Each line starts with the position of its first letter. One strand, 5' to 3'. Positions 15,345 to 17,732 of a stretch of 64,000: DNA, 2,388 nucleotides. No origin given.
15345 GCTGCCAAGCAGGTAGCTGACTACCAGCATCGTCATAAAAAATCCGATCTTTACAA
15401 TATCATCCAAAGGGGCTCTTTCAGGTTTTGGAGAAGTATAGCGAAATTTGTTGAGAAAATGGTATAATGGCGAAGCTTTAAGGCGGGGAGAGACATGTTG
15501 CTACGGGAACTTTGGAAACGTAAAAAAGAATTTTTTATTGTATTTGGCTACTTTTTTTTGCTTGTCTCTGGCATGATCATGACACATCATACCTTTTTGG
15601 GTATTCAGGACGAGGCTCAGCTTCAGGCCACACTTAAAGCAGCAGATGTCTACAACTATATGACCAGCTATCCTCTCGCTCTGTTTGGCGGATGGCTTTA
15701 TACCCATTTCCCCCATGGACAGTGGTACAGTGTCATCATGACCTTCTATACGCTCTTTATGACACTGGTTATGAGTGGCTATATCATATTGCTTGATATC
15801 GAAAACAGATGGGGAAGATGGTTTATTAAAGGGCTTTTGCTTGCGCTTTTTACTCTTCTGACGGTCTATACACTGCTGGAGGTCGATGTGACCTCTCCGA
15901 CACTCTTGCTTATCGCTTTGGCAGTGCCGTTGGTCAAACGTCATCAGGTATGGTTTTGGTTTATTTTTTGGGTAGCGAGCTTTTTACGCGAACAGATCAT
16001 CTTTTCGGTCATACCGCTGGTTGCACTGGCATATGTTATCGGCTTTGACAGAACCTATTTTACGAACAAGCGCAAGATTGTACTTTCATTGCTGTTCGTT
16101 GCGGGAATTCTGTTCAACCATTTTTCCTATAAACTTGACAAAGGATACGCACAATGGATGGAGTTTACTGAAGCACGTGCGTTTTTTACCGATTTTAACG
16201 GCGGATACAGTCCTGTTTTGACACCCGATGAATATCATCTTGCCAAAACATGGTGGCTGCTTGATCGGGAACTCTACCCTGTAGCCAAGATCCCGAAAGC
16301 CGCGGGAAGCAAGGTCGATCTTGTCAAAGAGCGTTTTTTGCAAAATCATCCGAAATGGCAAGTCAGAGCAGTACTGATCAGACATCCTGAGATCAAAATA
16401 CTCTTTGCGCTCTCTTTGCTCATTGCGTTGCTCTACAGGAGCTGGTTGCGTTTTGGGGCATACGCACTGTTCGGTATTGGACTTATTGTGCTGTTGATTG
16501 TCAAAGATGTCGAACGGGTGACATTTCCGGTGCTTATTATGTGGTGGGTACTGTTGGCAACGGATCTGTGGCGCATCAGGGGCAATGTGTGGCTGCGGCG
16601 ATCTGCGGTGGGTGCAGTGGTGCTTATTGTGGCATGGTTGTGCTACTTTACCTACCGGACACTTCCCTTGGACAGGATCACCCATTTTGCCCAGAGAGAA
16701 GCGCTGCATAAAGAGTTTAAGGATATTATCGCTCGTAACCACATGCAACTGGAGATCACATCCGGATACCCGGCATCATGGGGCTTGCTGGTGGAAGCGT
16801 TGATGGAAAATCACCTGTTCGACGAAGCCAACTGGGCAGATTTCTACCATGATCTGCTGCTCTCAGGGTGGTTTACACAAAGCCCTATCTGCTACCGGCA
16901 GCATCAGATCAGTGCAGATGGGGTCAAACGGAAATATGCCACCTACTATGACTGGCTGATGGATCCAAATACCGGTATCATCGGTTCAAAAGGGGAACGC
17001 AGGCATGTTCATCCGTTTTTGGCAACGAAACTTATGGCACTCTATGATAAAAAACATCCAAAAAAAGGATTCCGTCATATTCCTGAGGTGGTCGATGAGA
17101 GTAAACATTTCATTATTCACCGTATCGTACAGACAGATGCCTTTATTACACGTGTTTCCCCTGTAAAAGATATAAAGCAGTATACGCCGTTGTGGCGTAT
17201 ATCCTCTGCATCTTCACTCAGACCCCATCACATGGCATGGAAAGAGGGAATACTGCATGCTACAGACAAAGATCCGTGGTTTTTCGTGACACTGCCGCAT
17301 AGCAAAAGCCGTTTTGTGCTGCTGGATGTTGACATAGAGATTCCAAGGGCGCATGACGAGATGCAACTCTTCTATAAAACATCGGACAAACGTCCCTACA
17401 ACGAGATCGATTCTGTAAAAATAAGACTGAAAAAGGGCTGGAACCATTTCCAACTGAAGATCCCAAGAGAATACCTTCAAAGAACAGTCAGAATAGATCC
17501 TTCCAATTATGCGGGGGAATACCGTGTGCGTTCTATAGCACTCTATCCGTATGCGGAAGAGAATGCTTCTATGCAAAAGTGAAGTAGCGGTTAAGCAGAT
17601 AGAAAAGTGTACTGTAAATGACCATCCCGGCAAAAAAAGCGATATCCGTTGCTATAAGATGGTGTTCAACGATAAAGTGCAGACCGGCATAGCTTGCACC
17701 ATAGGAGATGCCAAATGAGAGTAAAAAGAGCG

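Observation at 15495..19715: gtrB-ydjC-gtrA module: a candidate periplasmic hexosamine (free-amine) decoration system of the Lgm/NaxD type, with an unrecognisable 695-aa membrane protein as possible transferase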

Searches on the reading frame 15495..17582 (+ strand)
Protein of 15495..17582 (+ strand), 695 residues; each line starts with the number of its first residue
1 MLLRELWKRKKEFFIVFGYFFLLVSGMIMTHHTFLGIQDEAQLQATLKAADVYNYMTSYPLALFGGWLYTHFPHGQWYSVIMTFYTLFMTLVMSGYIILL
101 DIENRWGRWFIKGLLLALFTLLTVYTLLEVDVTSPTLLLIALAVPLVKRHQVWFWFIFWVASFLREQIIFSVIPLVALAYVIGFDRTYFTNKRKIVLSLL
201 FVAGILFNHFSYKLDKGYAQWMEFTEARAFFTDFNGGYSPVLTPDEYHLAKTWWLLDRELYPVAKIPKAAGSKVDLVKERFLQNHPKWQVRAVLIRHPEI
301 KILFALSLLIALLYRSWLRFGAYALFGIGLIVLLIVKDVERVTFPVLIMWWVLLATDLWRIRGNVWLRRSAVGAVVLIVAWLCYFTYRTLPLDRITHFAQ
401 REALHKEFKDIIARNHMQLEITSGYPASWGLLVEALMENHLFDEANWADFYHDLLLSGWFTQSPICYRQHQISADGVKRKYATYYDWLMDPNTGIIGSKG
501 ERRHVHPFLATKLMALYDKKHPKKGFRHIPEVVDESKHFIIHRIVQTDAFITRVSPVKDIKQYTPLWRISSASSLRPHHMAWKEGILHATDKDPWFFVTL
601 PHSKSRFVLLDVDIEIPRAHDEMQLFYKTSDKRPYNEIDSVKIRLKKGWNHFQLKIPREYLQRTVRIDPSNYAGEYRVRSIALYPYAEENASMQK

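Call 3: search_protein_families(library=pfam, proteins=[window:15495-17582:+], max_evalue=0.01)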
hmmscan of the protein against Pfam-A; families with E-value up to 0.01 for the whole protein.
window:15495-17582:+ (695 aa): 0 families

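Call 4: search_protein_families(library=ncbifam, proteins=[window:15495-17582:+], max_evalue=0.01)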
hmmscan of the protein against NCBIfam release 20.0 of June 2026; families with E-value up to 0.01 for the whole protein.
window:15495-17582:+ (695 aa): 1 family
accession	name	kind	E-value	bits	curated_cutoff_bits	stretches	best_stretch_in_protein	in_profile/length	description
NF046093.1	AZOBR_p60025_fam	subfamily_domain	5.1e-05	22.6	150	1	68-186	100-214/232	AZOBR_p60025 family cell surface glycopolymer formation protein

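Call 8: search_solved_structures(query=window:15495-17579:+, max_evalue=10, show_alignments=2)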
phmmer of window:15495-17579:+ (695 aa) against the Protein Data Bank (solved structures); distinct sequences matched with E-value up to 10: 2.
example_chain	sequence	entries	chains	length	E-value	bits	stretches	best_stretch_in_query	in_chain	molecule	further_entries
6s8g_G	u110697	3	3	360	1.7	10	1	84-183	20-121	Inner membrane protein yjgQ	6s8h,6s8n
6mhu_G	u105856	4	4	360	1.7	10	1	84-183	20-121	Lipopolysaccharide export system permease protein LptG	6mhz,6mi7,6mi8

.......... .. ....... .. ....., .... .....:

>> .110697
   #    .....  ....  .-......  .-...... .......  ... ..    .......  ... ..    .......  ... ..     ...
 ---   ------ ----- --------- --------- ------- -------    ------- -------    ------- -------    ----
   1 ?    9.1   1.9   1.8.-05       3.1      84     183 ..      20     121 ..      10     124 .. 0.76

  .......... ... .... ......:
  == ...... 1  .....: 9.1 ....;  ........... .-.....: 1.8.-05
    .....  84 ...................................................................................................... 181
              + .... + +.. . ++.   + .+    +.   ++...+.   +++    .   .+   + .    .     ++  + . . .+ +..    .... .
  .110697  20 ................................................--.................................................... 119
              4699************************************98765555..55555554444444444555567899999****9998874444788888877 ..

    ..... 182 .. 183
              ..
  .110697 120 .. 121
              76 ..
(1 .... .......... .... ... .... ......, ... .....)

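Call 9: find_homologous_proteins(query=window:15495-17579:+, max_evalue=0.001)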
Query window:15495-17579:+ (695 aa): 36 proteins with E <= 0.001 among 8000 candidates.
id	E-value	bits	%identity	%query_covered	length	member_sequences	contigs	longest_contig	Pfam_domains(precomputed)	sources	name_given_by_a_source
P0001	0.0e+0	1610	100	100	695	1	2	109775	-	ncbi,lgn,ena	-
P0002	2.2e-221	755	50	98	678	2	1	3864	-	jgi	-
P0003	1.8e-220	752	49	97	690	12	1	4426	-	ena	-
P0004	2.4e-215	735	49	98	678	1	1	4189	-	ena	-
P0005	2.8e-215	735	49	100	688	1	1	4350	-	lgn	-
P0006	6.4e-214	730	50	95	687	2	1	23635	-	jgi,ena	-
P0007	9.9e-210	717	48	97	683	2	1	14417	-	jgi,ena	-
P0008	3.0e-209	715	48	98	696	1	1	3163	-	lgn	-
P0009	7.5e-208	710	47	95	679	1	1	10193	-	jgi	-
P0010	4.3e-199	681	46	98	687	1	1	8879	-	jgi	-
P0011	1.8e-198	679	46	98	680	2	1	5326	-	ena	-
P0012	2.9e-197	675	46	97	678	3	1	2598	-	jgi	jgi:hypothetical protein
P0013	2.6e-195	669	48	94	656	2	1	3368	-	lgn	-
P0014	1.2e-191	657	46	97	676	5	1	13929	-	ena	-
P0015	2.1e-190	653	44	96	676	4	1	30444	-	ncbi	-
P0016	4.3e-189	648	45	97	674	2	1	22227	-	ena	-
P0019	2.6e-186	639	45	98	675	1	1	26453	-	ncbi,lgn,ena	-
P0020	1.0e-185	637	46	94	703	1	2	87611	-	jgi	jgi:hypothetical protein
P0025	5.4e-159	549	48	78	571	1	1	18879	-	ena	-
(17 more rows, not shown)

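Call 11: find_encoding_contigs(protein=P0020, flank=10000, max_places=2)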
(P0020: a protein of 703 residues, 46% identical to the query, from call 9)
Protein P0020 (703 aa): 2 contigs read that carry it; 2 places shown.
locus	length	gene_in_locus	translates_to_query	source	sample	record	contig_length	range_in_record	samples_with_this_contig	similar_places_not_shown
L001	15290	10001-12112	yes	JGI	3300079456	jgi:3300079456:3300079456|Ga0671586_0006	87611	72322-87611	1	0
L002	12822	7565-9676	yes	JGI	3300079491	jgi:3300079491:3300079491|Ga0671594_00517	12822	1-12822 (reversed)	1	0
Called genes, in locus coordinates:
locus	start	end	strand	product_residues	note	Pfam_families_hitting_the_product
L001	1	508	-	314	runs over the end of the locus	PF00532:Peripla_BP_1, PF13407:Peripla_BP_4, PF13377:Peripla_BP_3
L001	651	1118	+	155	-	PF03653:UPF0093, PF05425:CopD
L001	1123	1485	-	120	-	PF00034:Cytochrom_C (weak)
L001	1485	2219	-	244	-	PF01416:PseudoU_synth_1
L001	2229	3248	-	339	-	PF03739:LptF_LptG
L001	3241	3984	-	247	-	PF06750:A24_N_bact, PF01478:Peptidase_A24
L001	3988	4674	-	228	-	PF01255:Prenyltransf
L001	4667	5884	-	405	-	PF02441:Flavoprotein, PF04127:DFP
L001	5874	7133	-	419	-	PF12804:NTP_transf_3 (weak), PF25087:GMPPB_C (faint), PF00132:Hexapep, PF14602:Hexapep_2 (weak)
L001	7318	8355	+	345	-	PF01118:Semialdhyde_dh, PF02774:Semialdhyde_dhC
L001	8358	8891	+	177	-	PF03350:UPF0114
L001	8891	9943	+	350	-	PF01208:URO-D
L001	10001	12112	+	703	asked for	-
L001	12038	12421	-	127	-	PF04138:GtrA_DPMS_TM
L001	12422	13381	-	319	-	PF00535:Glycos_transf_2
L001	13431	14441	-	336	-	PF00145:DNA_methylase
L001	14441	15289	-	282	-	?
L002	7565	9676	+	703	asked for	-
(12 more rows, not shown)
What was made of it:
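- The L001 island sits outside any polysaccharide locus (call 11).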

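Call 12: find_encoding_contigs(protein=P0015, flank=10000, max_places=2)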
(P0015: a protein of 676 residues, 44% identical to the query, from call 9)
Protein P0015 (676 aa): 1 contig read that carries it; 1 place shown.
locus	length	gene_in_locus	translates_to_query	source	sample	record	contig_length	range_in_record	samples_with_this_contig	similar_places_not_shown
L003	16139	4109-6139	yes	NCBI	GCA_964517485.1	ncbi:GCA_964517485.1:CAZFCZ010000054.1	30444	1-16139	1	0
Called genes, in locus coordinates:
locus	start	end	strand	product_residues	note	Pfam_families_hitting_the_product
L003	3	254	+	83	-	?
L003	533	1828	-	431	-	PF00999:Na_H_Exchanger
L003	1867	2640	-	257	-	PF14340:DUF4395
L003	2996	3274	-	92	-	-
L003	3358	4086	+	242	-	PF00657:Lipase_GDSL, PF13472:Lipase_GDSL_2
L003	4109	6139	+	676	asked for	-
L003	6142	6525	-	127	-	PF04138:GtrA_DPMS_TM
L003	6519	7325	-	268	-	PF04794:YdjC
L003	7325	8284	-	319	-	PF00535:Glycos_transf_2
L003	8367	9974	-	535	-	PF16586:DUF5060, PF13204:Apiosidase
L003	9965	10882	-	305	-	PF00535:Glycos_transf_2, PF13641:Glyco_tranf_2_3, PF13632:Glyco_trans_2_3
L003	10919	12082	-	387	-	-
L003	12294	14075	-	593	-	PF00884:Sulfatase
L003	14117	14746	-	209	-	PF00188:CAP (weak)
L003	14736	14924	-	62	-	-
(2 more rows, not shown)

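Call 15: find_encoding_contigs(protein=P0001, flank=10000, max_places=2)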
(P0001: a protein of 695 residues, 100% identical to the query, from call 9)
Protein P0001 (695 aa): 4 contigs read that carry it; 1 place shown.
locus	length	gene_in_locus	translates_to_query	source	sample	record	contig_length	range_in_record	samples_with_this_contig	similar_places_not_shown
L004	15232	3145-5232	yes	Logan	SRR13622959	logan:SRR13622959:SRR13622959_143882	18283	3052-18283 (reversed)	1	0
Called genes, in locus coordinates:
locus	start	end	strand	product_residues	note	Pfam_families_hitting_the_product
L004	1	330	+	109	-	?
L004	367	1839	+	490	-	-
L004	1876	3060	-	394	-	PF01757:Acyl_transf_3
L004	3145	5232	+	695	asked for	-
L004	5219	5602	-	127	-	PF04138:GtrA_DPMS_TM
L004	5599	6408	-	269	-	PF04794:YdjC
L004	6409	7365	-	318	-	PF00535:Glycos_transf_2, PF13641:Glyco_tranf_2_3 (weak)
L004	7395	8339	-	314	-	PF00535:Glycos_transf_2, PF13641:Glyco_tranf_2_3, PF13632:Glyco_trans_2_3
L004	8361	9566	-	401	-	-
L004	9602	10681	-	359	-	PF01757:Acyl_transf_3, PF07786:HGSNAT_cat (weak)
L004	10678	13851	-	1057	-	PF05045:RgpF, PF00535:Glycos_transf_2, PF00534:Glycos_transf_1, PF13692:Glyco_trans_1_4 (weak)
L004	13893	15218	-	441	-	PF03721:UDPG_MGDP_dh_N, PF00984:UDPG_MGDP_dh, PF03720:UDPG_MGDP_dh_C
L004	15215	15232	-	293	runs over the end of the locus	-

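Call 16: find_related_loci(query=A1, collection=genome_contigs, flank=6000)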
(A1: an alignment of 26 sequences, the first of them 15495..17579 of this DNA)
Query A1 (695 aa) in genome_contigs; peptide patterns used: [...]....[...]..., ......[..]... (x = any residue, [..] = any of these).
12 stretches matched a pattern; 5 encode a relative of the query (tblastn E <= 1e-3); 5 distinct loci.
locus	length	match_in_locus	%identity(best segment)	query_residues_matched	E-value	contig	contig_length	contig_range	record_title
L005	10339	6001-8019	52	9-684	0e+0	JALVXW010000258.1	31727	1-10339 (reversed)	MAG: Sulfurovum sp. isolate M10_metabat2_scaf2bin.148 M10_NODE_485_length_31727_cov_16.653418, whole genome shotgun sequ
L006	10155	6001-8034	46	5-690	0e+0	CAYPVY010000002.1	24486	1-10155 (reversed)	MAG TPA_asm: uncultured Nitratifractor sp. isolate SRP163575_co3_213 genome assembly, contig: NODE_2038_length_24486_cov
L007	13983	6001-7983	45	10-683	0e+0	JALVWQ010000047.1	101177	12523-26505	MAG: Campylobacteraceae bacterium isolate M10_metabat2_scaf2bin.026 M10_NODE_46_length_101177_cov_17.418347, whole genom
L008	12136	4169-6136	44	25-689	0e+0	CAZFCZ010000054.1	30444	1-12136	MAG TPA_asm: uncultured Nitratifractor sp. isolate binchicken_co219_437 genome assembly, contig: k141_1414923, whole gen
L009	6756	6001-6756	55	7-258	3e-84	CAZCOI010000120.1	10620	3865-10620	MAG TPA_asm: uncultured Nitratifractor sp. isolate binchicken_co219_245 genome assembly, contig: k141_185836, whole geno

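Call 24: predict_structure(alignment_id=A1)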
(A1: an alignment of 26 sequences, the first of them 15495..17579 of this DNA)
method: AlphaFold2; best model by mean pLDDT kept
length: 695 residues; sequences in the alignment: 26
mean_pLDDT: 87.1   pTM: 0.82
mean pLDDT of the five models: 87.1, 83.9, 83.6, 83.4, 79.3
residues with pLDDT >= 90: 327; 70-90: 329; 50-70: 33; < 50: 6
segments of 3 or more residues with pLDDT < 50: 690-695
pLDDT, mean of each block of 10 residues (from residue 1): 78 96 97 85 87 85 92 93 95 93 85 96 95 92 90 94 88 91 82 91 94 87 85 80 87 83 88 78 84 93 94 89 94 88 93 91 82 92 95 91 93 91 66 88 88 73 79 89 92 85 58 86 86 87 86 84 86 74 89 88 86 91 88 77 92 92 90 91 80 37
secondary structure, 60 per line:
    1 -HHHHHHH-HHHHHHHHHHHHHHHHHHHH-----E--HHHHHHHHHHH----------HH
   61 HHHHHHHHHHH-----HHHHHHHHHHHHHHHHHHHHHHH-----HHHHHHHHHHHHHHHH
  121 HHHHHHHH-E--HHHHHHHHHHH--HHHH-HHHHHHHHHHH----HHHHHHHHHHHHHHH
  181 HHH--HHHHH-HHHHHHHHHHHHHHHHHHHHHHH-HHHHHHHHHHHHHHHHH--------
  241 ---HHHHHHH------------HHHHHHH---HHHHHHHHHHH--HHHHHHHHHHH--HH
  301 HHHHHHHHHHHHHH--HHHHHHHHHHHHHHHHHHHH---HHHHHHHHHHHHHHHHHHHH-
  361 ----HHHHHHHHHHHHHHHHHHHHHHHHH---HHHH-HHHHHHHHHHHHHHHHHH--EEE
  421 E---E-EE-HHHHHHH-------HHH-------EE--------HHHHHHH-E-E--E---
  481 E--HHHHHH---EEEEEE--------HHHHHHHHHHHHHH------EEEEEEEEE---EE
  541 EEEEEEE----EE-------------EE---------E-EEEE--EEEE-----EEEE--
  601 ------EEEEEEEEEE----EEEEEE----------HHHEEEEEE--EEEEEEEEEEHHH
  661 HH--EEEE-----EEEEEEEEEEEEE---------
elements in order (helices of 4 or more, strands of 3 or more residues): H2-8 H10-29 H38-48 H59-71 H77-99 H105-128 H133-143 H146-149 H151-161 H166-183 H186-190 H192-214 H216-232 H244-250 H263-269 H273-283 H286-296 H299-314 H317-336 H340-359 H365-389 H393-396 H398-415 E418-421 H430-436 H464-470 H484-489 E493-498 H507-520 E527-535 E539-547 E580-583 E586-589 E595-598 E607-616 E621-626 E640-645 E648-657 H658-662 E665-668 E674-686
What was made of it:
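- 16740..17243 (+): X695 periplasmic alpha/beta domain (about residues 416-583), conserved across the superfamily (GGW..SP motif), role unknown. DSSP of the model (call 24).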

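Call 26: fold_search(model_id=the predicted structure, library=pdb)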
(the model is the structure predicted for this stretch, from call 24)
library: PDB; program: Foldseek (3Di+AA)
matches with E <= 10: 847; with E <= 0.001: 0
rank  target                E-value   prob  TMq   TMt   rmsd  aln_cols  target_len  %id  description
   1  7bve_A                2.0e-03  0.96  0.24  0.18  18.0       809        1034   13  Cryo-EM structure of Mycobacterium smegmatis arabinosyltransferase EmbC2-AcpM2 in complex with ethambutol (released 2020-04-29)
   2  9qxq                  5.1e-03  1.00  0.12  0.08   4.8       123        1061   13  native structure of full-length pesticidal protein Cry1Ca18 at pH9, from crystals formed in vivo (released 2026-02-11)
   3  8hcj_A                5.1e-03  0.84  0.09  0.13  16.1       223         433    8  Structure of GH43 family enzyme, Xylan 1, 4 Beta- xylosidase from pseudopedobacter saltans (released 2023-11-15)
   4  8hcj_C                5.6e-03  0.99  0.12  0.17  14.9       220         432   10  Structure of GH43 family enzyme, Xylan 1, 4 Beta- xylosidase from pseudopedobacter saltans (released 2023-11-15)
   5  4w8j                  6.6e-03  1.00  0.14  0.10   4.0       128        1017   13  Structure of the full-length insecticidal protein Cry1Ac reveals intriguing details of toxin packaging into in vivo form (released 2014-09-17)
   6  4fix_A                7.2e-03  1.00  0.13  0.14  10.3       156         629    8  Crystal Structure of GlfT2 (released 2012-06-20)
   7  1gui_A                9.4e-03  1.00  0.13  0.47   5.3       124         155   12  CBM4 structure and function (released 2002-09-26)
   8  1uxz_A                1.3e-02  1.00  0.12  0.49   8.2       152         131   10  Carbohydrate binding module (CBM6cm-2) from Cellvibrio mixtus lichenase 5A (released 2004-03-11)
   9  5by3                  1.3e-02  1.00  0.14  0.13   5.3       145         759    9  A novel family GH115 4-O-Methyl-alpha-glucuronidase, BtGH115A, with specificity for decorated arabinogalactans (released 2015-07-22)
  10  4fiy_A                1.4e-02  1.00  0.12  0.14   9.9       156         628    8  Crystal Structure of GlfT2 Complexed with UDP (released 2012-06-20)
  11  4xup_A                1.5e-02  1.00  0.15  0.29  16.7       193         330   10  Structure of the N-terminal CBM22-1-CBM22-2 tandem domain from Paenibacillus barcinonensis Xyn10C (released 2015-06-03)
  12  9nj1_A                1.5e-02  1.00  0.13  0.14   8.7       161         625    8  GlfT2 from Nocardia brasiliensis Bound to Galf Tetrasaccharide (released 2026-03-11)
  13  9jsm_F                1.5e-02  1.00  0.11  0.15  10.6       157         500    6  Clostridium perfringens iota toxin pore Ib in prepore VI state (released 2025-05-14)
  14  2zex_A                1.7e-02  1.00  0.13  0.48   8.1       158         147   11  Family 16 carbohydrate binding module (released 2008-03-04)
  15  4d0q                  1.7e-02  0.99  0.12  0.42  13.5       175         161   10  Hyaluronan Binding Module of the Streptococcal Pneumoniae Hyaluronate Lyase (released 2014-08-06)
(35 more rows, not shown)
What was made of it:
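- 17244..17546 (+): X695 C-terminal beta-sandwich (residues 584-684) ending in the 'R-I-D-P' motif, a carbohydrate-binding-module-like domain. Foldseek matches to CBM4/6/16/22/29 at probability 1.0, TMt about 0.5 (call 26).
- On GT-C glycosyltransferase superfamily (for X695): Foldseek full-length: EmbC E 2e-3, probability 0.96, TMq 0.24 (call 26).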

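Call 27: search_solved_structures(query=A1, max_evalue=10, show_alignments=3)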
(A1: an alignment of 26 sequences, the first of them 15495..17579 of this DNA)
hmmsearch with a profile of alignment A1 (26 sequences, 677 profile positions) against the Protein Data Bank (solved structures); distinct sequences matched with E-value up to 10: 0.

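Call 31: search_protein_families(library=pfam, alignment_id=A1, max_evalue=10)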
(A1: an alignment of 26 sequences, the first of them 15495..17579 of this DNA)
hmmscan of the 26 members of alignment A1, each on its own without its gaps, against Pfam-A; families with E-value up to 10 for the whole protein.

A. member 1, window:15495-17579:+ (695 aa): 0 families

B. families by the number of members that match (of 26 scanned): 10 families
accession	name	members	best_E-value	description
PF06523.16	DUF1106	1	0.015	Protein of unknown function (DUF1106)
PF19529.4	DUF6057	1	0.029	Family of unknown function (DUF6057)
PF14256.11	YwiC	1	0.03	YwiC-like protein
PF13800.11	Sigma_reg_N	1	0.037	Sigma factor regulator N-terminal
PF09966.14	DUF2200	1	0.049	Uncharacterized protein conserved in bacteria (DUF2200)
PF11395.13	bCoV_NS7B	1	0.052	Betacoronavirus NS7B protein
PF19053.6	EccD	1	0.086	EccD-like transmembrane domain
PF05184.20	SapB_1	1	0.09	Saposin-like type B, region 1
PF23089.2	ELAPOR1_C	1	0.1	ELAPOR1-like, C-terminal domain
PF04172.21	LrgB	1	1.9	LrgB-like family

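Call 32: search_protein_families(library=ncbifam, alignment_id=A1, max_evalue=10)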
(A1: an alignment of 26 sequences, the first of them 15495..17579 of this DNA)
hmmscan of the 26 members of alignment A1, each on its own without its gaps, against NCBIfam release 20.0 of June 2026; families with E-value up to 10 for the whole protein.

A. member 1, window:15495-17579:+ (695 aa): 1 family
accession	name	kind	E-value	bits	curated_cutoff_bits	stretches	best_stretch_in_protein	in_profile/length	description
NF046093.1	AZOBR_p60025_fam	subfamily_domain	5.1e-05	22.6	150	1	68-186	100-214/232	AZOBR_p60025 family cell surface glycopolymer formation protein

B. families by the number of members that match (of 26 scanned): 3 families
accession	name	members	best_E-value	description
NF046093.1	AZOBR_p60025_fam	2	5.1e-05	AZOBR_p60025 family cell surface glycopolymer formation protein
NF008765.0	PRK11798.1-5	1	0.019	ClpXP protease specificity-enhancing factor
NF041489.1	sigO_reg_RsoA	1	0.058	sigma-O factor regulator RsoA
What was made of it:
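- Tried and rejected: The only hit was a weak AZOBR_p60025 'glycopolymer formation' match in 2 members (calls 31, 32).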
